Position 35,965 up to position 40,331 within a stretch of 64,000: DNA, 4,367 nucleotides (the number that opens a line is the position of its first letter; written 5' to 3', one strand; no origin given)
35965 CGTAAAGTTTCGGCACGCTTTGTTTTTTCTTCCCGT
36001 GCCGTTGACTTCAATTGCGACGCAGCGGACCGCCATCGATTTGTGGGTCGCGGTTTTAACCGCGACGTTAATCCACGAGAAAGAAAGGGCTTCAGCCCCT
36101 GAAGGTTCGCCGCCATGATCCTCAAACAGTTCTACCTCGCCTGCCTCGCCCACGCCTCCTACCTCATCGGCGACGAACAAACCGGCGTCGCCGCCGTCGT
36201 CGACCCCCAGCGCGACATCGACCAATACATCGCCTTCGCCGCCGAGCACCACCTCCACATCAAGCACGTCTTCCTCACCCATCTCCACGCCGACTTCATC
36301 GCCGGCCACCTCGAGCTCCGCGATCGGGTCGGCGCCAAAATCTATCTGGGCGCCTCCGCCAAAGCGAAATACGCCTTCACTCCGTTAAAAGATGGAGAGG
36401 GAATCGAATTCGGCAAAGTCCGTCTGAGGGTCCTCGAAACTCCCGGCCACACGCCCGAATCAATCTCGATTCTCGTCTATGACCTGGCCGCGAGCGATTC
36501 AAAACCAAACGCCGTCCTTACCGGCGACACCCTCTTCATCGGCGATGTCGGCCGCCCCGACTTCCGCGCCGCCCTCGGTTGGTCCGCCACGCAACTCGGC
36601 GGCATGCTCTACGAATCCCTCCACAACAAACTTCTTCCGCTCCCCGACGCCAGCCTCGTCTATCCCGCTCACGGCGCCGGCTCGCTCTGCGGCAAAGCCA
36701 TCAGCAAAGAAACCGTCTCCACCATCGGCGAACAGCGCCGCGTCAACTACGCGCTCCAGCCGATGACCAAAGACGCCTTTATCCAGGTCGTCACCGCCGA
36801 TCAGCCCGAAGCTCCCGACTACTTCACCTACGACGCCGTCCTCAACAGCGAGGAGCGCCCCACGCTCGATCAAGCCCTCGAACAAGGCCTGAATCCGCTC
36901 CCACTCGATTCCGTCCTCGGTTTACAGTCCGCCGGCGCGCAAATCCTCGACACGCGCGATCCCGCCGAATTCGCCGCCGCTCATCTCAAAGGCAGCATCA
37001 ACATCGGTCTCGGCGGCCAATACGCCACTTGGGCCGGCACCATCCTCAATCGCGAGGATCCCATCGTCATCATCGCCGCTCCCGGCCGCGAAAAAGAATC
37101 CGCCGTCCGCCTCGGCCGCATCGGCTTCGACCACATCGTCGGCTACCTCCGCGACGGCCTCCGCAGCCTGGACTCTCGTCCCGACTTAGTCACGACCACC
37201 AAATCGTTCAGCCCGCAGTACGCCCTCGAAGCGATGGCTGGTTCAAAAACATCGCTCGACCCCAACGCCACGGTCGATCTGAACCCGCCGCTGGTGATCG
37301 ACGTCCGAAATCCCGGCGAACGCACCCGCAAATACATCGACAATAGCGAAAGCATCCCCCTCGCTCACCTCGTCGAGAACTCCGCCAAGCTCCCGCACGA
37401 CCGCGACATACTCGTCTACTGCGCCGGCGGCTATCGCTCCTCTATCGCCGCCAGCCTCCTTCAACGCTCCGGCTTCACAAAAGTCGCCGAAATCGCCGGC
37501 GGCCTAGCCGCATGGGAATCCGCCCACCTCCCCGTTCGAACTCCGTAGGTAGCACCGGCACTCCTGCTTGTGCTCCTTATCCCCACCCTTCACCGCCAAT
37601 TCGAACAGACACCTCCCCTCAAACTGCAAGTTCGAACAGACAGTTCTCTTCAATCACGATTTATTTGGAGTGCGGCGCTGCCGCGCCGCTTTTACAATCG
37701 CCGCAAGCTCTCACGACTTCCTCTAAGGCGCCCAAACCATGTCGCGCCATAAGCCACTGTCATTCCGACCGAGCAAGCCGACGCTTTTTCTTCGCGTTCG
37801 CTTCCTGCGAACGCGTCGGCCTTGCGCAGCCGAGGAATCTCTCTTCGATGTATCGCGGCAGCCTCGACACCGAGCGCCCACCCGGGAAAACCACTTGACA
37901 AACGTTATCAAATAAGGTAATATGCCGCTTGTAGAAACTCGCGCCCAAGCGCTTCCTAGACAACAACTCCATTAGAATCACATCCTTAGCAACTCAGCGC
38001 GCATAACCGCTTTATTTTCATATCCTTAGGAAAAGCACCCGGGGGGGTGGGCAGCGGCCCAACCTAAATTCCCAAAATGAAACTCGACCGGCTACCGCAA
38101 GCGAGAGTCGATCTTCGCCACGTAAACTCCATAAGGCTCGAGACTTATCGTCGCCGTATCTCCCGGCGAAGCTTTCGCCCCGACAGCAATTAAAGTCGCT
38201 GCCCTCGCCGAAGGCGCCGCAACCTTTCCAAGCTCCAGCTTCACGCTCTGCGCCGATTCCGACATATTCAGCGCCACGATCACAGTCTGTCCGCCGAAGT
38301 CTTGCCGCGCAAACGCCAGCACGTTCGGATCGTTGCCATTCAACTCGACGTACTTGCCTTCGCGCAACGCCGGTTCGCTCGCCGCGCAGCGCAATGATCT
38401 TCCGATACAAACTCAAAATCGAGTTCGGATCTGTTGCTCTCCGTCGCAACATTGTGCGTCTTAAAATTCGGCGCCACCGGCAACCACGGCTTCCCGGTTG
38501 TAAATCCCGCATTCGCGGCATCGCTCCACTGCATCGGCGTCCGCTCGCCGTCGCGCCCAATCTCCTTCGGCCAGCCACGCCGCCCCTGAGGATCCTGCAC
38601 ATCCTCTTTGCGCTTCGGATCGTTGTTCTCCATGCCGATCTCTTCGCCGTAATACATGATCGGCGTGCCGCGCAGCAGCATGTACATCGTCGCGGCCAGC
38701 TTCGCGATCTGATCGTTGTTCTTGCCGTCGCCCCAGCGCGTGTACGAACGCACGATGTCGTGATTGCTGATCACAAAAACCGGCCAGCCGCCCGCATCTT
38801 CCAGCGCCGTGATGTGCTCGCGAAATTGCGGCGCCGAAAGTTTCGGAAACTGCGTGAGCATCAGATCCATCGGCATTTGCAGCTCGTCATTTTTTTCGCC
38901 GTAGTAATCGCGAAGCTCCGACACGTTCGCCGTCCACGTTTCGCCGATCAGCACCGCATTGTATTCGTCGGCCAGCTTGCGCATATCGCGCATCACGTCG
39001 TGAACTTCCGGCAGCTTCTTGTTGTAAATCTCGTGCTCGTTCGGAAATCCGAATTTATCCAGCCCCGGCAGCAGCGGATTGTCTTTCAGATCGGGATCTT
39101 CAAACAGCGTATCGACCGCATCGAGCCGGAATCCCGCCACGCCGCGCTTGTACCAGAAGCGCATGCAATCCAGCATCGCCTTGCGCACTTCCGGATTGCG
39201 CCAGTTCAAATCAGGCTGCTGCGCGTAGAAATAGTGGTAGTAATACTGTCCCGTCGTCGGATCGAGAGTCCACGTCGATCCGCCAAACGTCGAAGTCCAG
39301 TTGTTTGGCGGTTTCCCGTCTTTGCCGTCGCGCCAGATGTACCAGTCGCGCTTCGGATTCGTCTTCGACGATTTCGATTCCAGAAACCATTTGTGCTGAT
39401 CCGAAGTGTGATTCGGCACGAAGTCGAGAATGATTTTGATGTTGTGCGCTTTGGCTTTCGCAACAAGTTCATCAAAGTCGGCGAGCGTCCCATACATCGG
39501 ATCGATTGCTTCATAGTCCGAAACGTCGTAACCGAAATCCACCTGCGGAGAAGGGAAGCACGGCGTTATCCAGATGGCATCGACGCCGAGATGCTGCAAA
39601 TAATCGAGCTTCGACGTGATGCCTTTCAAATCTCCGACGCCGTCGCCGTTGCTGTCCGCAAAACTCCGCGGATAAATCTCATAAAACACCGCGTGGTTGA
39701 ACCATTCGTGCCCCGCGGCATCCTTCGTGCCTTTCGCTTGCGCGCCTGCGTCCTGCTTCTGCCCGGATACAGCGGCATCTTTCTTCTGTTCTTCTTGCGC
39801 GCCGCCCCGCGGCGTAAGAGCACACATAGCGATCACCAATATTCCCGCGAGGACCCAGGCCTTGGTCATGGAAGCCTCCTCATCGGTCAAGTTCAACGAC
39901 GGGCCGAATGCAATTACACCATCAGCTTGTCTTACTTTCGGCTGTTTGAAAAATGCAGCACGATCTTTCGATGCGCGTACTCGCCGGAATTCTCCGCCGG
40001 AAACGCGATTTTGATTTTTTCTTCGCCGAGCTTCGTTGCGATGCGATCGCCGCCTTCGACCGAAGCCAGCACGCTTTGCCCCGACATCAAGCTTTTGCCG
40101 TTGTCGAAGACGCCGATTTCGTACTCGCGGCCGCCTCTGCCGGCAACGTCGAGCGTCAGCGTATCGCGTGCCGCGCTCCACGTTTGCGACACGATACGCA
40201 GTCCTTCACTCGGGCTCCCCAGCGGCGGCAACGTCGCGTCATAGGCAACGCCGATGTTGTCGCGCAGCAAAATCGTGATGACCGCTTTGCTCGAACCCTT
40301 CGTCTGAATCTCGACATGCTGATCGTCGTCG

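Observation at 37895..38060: Promoter-led element B: a strong promoter facing a convergent gene, and a candidate new dispersed sRNA family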

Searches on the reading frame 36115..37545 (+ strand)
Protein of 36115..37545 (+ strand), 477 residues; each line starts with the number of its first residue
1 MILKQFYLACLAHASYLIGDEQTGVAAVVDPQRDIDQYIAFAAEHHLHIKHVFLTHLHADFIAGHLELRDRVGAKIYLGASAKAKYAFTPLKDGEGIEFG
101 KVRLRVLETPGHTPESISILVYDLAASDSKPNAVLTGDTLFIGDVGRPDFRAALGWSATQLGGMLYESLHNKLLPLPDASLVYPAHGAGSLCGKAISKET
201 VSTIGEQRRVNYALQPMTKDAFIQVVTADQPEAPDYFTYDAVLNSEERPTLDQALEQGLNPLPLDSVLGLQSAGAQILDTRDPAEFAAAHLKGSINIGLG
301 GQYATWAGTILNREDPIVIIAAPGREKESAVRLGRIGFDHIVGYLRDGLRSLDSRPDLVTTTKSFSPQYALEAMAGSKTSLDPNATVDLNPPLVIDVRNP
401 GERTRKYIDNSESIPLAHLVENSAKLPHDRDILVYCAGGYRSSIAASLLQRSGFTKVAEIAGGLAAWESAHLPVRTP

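Call 72: search_protein_families(library=pfam, proteins=[window:36115-37545:+])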
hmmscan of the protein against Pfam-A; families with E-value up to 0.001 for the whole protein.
window:36115-37545:+ (477 aa): 2 families
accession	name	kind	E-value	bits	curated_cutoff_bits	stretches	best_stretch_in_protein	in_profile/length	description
PF00581.25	Rhodanese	-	2.8e-25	89.1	22.2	2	391-469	13-101/102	Rhodanese-like domain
PF00753.33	Lactamase_B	-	9.2e-10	39.2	22.7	1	11-186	4-196/196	Metallo-beta-lactamase superfamily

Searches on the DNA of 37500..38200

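Call 8: search_rna_families(source=window, start=37500, end=38200, threshold=evalue, max_evalue=10)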
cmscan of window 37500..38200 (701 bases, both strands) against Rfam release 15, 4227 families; matches with E-value up to 10: 2.
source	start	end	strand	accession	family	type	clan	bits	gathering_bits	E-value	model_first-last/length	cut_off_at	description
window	38019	38113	+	RF03073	RT-19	Gene; sRNA;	-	19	78.3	0.3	1-99/99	no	RT-19 RNA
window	37912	38000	-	RF04190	Hairpin-meta1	Gene; ribozyme;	-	17.1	40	3.9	1-90/90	no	Hairpin ribozyme 1 from viruses-like metatranscriptomes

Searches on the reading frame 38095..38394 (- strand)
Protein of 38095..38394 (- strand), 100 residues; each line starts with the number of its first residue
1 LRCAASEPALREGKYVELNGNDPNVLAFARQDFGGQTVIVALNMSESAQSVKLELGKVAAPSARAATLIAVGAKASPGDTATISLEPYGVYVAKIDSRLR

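Call 72: search_protein_families(library=pfam, proteins=[window:38095-38394:-])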
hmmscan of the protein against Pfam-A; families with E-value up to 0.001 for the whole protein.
window:38095-38394:- (100 aa): 2 families
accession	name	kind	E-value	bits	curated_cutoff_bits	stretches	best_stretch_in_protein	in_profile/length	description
PF16657.11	Malt_amylase_C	-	1.5e-09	38.2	27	1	13-92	1-75/75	Maltogenic Amylase, C-terminal domain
PF02806.24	Alpha-amylase_C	-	0.00013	22.7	21.2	1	16-56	2-40/95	Alpha amylase, C-terminal all-beta domain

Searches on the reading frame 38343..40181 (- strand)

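Call 72: search_protein_families(library=pfam, proteins=[window:38343-40181:-])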
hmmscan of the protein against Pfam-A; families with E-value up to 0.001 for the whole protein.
window:38343-40181:- (613 aa): 1 family
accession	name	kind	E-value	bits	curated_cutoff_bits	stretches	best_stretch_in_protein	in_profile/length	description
PF00128.31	Alpha-amylase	-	1.7e-136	456.5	22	1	169-593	2-431/446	Alpha amylase, catalytic domain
